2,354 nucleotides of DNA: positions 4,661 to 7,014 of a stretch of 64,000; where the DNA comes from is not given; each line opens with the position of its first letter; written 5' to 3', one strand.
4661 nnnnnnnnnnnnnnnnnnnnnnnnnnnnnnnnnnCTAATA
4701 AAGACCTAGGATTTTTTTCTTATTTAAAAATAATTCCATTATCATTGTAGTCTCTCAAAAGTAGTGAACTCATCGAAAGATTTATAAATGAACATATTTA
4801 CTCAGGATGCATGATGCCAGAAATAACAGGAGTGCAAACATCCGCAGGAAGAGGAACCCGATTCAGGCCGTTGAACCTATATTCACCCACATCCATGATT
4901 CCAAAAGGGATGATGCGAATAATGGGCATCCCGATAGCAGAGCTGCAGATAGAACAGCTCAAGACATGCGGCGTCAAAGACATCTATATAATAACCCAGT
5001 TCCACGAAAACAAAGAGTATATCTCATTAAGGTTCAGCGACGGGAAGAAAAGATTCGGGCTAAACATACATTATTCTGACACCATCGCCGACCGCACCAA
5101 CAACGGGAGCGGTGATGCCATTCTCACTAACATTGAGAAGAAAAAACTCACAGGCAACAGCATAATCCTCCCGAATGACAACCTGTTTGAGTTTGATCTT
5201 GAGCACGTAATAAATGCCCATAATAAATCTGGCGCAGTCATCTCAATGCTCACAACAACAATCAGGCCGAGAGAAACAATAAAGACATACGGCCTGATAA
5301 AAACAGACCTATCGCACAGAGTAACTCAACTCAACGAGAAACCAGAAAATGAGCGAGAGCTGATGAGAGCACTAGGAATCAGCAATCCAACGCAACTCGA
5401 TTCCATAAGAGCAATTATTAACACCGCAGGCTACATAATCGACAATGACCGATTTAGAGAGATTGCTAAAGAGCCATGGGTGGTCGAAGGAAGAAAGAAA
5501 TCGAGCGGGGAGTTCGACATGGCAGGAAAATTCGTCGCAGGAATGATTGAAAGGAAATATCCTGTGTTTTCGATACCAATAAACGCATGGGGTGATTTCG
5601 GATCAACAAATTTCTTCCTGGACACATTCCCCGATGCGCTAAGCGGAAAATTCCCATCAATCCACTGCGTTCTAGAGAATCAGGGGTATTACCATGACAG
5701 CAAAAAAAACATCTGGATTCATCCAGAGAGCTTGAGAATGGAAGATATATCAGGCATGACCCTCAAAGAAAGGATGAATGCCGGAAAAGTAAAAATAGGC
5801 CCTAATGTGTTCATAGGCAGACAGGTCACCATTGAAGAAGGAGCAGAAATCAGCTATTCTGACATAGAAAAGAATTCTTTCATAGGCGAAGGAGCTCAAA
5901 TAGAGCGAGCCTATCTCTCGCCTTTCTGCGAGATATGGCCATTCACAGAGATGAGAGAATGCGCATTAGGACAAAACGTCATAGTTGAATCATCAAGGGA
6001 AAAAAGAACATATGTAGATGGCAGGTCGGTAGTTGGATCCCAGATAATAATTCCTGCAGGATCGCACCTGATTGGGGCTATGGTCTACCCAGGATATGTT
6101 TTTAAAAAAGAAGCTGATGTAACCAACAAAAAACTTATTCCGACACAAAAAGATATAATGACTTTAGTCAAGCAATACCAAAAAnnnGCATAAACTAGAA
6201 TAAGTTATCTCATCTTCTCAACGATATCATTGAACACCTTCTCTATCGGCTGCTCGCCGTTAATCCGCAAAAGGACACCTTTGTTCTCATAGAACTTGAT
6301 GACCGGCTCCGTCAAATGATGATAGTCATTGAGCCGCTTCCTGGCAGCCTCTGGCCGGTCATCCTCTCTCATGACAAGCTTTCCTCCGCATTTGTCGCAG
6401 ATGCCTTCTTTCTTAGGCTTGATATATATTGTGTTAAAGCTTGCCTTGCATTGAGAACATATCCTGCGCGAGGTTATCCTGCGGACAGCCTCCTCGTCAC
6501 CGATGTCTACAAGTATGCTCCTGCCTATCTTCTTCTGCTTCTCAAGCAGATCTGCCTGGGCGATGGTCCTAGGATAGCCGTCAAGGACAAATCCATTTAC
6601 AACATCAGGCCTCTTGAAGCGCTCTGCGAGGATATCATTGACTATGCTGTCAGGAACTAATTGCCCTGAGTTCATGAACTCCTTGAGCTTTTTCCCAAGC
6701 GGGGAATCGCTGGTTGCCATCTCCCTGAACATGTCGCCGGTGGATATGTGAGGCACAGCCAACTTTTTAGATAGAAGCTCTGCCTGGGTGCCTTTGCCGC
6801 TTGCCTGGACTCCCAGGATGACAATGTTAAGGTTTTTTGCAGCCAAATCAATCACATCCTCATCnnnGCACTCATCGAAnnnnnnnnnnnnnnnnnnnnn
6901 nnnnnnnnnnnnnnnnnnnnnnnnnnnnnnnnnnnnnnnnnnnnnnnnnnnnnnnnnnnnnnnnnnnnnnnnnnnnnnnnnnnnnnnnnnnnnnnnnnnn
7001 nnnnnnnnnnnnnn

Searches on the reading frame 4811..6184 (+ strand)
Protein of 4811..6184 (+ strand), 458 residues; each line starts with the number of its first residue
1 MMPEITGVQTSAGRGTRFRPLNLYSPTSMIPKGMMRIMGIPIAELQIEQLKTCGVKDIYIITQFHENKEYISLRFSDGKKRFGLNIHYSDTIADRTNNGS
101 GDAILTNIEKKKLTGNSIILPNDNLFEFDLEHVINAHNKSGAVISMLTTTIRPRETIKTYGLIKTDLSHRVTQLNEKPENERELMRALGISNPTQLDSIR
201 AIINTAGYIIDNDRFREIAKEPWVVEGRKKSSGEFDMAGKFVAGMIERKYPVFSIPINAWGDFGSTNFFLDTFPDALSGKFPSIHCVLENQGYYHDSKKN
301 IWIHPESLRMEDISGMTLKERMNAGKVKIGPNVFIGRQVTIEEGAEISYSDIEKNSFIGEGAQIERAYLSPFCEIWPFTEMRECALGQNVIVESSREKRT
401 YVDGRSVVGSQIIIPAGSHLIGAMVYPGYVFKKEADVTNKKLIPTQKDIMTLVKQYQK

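Call 30: search_protein_families(library=pfam, proteins=[window:4811-6184:+], max_evalue=0.0001)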
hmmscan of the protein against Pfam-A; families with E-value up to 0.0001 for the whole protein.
window:4811-6184:+ (458 aa): 3 families
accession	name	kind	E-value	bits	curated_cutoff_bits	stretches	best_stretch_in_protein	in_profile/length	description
PF00483.29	NTP_transferase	-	1.6e-23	84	21.2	1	11-275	6-241/245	Nucleotidyl transferase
PF25084.1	LbH_EIF2B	-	2.5e-10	40.8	54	1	325-417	14-102/105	EIF2B subunit epsilon LbH domain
PF00132.30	Hexapep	-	3.8e-06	26.8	27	0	327-347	2-22/36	Bacterial transferase hexapeptide (six repeats)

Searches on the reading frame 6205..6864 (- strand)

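Call 30: search_protein_families(library=pfam, proteins=[window:6205-6864:-], max_evalue=0.0001)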
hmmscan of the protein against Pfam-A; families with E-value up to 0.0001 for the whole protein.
window:6205-6864:- (219 aa): 5 families
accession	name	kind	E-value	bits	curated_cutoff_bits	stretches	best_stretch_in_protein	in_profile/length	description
PF00406.28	ADK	-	9.3e-44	149.6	26.8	1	16-196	1-150/151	Adenylate kinase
PF13207.12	AAA_17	-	6.4e-21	75.5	27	1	17-133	1-122/136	AAA domain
PF05191.20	ADK_lid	-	3.5e-16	59.2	26.6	1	133-168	1-36/36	Adenylate kinase, active site lid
PF13238.12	AAA_18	-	2e-05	25.5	29.4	1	14-134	1-112/128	AAA domain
PF02223.23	Thymidylate_kin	-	6.5e-05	23.1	27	0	18-82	3-65/185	Thymidylate kinase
